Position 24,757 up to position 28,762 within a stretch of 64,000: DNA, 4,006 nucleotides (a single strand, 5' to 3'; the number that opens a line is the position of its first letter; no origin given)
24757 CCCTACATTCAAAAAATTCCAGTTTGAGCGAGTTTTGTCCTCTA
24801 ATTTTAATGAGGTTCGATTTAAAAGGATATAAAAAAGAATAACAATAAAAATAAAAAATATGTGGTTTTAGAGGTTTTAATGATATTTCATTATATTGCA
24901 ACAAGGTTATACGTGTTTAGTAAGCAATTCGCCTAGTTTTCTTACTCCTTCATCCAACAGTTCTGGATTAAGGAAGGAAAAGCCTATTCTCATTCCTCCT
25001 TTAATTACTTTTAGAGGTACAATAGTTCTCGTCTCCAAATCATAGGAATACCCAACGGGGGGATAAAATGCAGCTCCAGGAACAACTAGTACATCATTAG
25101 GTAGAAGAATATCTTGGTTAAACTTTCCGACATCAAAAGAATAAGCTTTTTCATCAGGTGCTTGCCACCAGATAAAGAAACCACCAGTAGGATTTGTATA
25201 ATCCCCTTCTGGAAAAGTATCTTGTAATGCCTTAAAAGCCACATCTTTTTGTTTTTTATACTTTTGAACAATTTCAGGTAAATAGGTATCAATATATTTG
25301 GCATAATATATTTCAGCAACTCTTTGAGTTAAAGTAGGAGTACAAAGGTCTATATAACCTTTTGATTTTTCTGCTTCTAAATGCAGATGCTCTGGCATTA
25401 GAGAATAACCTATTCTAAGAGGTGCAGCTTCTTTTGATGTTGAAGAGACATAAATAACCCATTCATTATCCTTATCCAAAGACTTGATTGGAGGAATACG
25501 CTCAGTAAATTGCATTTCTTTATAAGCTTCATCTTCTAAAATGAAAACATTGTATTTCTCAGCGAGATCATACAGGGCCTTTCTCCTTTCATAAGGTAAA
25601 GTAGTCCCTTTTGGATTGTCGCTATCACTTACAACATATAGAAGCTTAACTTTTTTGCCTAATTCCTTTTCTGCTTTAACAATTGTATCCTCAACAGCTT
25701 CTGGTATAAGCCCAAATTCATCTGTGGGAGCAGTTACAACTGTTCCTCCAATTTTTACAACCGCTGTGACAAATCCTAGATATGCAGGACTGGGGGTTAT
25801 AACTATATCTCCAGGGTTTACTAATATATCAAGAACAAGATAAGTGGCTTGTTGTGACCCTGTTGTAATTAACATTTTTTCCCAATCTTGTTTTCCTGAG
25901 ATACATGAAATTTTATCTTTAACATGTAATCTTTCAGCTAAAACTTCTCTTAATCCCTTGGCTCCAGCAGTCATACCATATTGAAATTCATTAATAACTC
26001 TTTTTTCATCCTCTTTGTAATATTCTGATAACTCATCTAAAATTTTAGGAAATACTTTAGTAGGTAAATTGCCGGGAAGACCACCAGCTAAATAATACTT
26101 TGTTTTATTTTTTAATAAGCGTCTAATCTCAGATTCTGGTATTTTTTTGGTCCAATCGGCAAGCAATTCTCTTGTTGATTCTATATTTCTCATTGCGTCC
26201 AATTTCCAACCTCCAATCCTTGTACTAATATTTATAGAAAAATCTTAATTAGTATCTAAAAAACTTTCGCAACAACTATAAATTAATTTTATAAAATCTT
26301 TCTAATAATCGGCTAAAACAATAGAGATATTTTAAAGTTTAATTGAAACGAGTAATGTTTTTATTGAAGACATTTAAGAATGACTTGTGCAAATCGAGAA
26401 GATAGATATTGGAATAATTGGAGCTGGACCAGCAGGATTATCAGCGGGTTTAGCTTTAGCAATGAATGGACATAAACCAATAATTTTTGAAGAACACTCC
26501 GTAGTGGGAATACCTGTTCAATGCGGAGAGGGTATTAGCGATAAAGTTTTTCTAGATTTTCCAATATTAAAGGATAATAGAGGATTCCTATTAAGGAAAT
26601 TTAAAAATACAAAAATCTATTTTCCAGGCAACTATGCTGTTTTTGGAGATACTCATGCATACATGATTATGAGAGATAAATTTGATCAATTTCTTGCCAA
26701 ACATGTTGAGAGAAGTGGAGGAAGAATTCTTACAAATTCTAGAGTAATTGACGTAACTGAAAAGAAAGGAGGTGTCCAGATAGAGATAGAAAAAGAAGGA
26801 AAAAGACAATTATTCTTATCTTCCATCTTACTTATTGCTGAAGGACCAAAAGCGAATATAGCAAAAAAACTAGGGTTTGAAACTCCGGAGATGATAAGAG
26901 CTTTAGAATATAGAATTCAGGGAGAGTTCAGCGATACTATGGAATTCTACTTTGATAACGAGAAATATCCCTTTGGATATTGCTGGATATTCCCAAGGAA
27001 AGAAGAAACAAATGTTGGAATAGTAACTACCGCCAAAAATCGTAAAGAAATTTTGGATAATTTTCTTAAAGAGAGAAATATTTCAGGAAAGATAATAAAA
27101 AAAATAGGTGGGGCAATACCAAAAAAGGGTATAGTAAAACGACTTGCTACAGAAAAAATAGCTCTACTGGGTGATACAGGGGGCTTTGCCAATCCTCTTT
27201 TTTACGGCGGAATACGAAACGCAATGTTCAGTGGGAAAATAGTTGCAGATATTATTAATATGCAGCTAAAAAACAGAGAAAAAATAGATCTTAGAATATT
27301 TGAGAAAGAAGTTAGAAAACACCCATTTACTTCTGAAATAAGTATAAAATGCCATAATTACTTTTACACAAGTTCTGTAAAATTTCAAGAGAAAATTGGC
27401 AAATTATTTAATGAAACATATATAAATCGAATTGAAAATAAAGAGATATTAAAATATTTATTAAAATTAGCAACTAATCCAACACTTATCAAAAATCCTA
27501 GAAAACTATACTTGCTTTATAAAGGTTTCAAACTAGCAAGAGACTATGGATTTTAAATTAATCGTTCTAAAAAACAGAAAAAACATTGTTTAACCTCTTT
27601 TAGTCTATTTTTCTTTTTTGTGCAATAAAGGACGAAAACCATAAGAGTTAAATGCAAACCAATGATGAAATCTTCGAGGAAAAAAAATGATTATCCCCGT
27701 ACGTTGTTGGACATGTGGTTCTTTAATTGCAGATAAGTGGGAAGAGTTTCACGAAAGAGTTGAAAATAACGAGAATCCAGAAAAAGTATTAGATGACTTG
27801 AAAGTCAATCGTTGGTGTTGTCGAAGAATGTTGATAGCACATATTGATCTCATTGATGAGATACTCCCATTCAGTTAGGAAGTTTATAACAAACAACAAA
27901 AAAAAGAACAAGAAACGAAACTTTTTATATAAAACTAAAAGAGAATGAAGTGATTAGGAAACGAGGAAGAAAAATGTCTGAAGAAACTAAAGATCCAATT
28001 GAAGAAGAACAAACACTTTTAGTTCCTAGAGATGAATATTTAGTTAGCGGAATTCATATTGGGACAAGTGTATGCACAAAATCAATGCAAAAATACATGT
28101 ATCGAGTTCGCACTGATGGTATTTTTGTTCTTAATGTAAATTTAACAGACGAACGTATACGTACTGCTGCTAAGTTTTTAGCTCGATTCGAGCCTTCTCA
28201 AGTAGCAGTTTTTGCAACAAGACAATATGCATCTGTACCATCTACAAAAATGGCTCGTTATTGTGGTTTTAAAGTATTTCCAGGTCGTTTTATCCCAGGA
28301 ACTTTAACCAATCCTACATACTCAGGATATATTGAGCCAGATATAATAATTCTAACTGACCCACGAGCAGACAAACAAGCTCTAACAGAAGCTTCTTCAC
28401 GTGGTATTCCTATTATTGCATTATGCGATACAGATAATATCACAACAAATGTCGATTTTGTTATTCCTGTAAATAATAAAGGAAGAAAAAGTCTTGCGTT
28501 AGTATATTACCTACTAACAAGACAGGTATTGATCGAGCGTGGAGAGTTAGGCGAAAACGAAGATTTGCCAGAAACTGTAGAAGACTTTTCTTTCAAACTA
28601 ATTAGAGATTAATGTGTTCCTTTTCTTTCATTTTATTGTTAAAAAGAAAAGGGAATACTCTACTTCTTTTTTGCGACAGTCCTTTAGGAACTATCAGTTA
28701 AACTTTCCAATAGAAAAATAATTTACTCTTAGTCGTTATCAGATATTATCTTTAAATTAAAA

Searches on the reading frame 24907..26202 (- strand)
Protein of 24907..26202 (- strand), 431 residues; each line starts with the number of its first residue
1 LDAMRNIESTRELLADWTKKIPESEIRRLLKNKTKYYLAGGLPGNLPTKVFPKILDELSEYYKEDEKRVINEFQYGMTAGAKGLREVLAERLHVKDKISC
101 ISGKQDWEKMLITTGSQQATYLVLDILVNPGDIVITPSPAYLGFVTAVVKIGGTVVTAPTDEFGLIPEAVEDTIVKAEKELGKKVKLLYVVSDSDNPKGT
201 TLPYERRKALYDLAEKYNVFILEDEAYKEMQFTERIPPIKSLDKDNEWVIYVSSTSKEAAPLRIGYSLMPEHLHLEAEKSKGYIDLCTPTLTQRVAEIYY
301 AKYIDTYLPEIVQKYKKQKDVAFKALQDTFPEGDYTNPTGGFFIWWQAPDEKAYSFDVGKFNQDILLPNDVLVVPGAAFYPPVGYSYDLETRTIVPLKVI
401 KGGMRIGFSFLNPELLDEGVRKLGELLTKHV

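Call 85: search_protein_families(library=pfam, proteins=[window:24907-26202:-], max_evalue=0.00001)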
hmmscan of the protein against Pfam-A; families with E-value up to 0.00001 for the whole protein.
window:24907-26202:- (431 aa): 1 family
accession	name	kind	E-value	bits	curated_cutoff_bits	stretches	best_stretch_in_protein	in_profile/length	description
PF00155.27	Aminotran_1_2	-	2.9e-27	96.2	19.7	1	72-380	35-337/361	Aminotransferase class I and II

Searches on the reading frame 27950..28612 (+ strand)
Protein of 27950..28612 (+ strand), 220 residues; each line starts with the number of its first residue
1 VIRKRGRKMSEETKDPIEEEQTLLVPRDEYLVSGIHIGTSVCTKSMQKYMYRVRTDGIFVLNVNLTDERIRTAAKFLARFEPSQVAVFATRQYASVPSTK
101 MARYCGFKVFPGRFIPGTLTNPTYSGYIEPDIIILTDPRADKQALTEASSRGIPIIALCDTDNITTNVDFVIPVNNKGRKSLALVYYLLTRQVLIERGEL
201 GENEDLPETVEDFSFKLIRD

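Call 56: search_protein_families(library=pfam, proteins=[window:27950-28612:+], max_evalue=0.0001)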
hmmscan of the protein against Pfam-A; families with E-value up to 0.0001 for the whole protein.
window:27950-28612:+ (220 aa): 1 family
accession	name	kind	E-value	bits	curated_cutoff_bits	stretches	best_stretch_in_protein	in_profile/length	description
PF00318.25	Ribosomal_S2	-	6.7e-23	81.5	26.1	2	129-191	149-211/216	Ribosomal protein S2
